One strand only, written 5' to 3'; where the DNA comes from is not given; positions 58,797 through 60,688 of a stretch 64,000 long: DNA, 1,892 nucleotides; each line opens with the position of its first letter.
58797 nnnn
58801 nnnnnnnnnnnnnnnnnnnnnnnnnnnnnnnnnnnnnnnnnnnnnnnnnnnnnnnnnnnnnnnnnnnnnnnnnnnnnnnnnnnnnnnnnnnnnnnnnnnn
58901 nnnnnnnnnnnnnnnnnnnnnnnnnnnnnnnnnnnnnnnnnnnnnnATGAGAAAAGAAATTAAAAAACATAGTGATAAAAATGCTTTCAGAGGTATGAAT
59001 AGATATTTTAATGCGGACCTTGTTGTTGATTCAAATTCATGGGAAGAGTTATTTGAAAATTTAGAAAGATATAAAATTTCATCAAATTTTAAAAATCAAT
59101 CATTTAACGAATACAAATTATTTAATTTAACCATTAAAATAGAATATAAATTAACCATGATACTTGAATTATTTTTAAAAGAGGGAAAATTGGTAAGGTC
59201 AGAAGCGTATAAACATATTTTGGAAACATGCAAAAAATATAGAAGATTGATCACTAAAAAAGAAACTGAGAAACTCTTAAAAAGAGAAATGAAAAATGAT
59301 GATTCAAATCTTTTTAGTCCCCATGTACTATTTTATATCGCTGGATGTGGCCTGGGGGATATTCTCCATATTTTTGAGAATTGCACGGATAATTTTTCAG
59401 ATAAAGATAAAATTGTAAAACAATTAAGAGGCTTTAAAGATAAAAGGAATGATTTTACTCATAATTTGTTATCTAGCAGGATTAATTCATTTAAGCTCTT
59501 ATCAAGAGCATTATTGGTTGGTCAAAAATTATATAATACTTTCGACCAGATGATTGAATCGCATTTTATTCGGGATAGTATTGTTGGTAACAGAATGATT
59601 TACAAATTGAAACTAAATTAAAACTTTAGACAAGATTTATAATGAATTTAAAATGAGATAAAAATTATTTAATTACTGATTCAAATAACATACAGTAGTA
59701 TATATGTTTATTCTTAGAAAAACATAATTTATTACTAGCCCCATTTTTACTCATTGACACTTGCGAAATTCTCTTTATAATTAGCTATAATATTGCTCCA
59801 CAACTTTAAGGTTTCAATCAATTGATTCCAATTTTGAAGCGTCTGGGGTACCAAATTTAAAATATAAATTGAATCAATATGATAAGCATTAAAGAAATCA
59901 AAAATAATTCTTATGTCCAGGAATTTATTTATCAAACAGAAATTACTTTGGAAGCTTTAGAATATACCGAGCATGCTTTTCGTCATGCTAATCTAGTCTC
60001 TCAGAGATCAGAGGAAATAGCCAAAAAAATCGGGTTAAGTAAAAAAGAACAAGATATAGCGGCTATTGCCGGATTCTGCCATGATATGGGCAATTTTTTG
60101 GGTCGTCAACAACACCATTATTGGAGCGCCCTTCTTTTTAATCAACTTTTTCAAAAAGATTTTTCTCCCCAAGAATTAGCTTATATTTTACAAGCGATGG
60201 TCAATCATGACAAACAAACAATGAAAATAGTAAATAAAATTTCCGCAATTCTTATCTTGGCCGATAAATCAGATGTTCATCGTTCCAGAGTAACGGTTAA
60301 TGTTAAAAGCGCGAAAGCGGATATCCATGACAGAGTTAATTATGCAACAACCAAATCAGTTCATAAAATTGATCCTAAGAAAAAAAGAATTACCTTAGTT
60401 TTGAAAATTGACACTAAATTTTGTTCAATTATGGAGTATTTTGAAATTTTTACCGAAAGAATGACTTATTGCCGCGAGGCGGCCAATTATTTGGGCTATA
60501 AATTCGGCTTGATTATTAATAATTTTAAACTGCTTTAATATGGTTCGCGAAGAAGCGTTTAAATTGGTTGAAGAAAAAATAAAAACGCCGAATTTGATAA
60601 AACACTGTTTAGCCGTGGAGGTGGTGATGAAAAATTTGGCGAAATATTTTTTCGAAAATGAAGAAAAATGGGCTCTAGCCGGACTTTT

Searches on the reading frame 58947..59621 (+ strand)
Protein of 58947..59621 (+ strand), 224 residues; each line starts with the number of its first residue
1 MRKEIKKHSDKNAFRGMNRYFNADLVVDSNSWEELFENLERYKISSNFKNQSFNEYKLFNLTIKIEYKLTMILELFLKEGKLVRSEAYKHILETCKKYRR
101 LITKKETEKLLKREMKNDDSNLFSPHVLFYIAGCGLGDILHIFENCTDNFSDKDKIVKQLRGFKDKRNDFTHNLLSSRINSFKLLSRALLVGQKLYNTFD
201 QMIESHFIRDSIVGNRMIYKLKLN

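Call 4: search_protein_families(library=pfam, proteins=[window:58947-59621:+], max_evalue=0.1)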
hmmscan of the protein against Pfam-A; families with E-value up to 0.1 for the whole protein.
window:58947-59621:+ (224 aa): 1 family
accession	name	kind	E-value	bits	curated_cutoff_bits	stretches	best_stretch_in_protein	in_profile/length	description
PF24862.1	SUS_EPBD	-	0.089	13.7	27.7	0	17-45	6-34/88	Sucrose synthase EPBD domain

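Call 5: search_protein_families(library=padloc, proteins=[window:58947-59621:+], max_evalue=0.1)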
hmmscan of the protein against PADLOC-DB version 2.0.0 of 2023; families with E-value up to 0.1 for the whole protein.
window:58947-59621:+ (224 aa): 0 families

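Call 6: search_protein_families(library=ncbifam, proteins=[window:58947-59621:+], max_evalue=0.1)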
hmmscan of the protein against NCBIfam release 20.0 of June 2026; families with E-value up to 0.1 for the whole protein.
window:58947-59621:+ (224 aa): 1 family
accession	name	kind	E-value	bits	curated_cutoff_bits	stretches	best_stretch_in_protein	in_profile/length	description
NF053762.1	aCcr1_fam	equivalog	0.036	13.9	60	0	62-87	4-29/38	aCcr1 family cell cycle regulator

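Call 29: search_protein_families(library=phrogs, proteins=[window:58947-59621:+], max_evalue=0.01)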
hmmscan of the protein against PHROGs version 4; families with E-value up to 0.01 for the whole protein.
window:58947-59621:+ (224 aa): 0 families

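Call 94: find_homologous_proteins(query=window:58947-59618:+)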
Query window:58947-59618:+ (224 aa): 7 proteins with E <= 0.001 among 87 candidates.
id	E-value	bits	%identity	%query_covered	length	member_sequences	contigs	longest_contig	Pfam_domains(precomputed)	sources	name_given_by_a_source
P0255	5.1e-141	486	100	100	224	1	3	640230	-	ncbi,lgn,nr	ncbi:MAG: hypothetical protein PHE59_00310 [Patescibacteria group bacterium]|nr:hypothetical protein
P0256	2.0e-79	284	65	100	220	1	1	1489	-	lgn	-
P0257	2.8e-77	277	61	99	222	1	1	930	-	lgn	-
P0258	8.8e-77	276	62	100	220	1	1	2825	-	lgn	-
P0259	6.9e-74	266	62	100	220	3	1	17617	-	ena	-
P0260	1.3e-73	265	64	91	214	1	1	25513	-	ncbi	-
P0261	5.4e-44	169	65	59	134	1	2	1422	-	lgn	-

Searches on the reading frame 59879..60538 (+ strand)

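Call 4: search_protein_families(library=pfam, proteins=[window:59879-60538:+], max_evalue=0.1)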
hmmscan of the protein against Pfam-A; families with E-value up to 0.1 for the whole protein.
window:59879-60538:+ (219 aa): 2 families
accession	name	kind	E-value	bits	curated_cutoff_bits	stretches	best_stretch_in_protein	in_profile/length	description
PF01966.28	HD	-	4.8e-05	24.1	22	1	35-130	3-112/116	HD domain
PF08668.18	HDOD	-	0.0022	18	22.9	1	25-99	87-159/196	HDOD domain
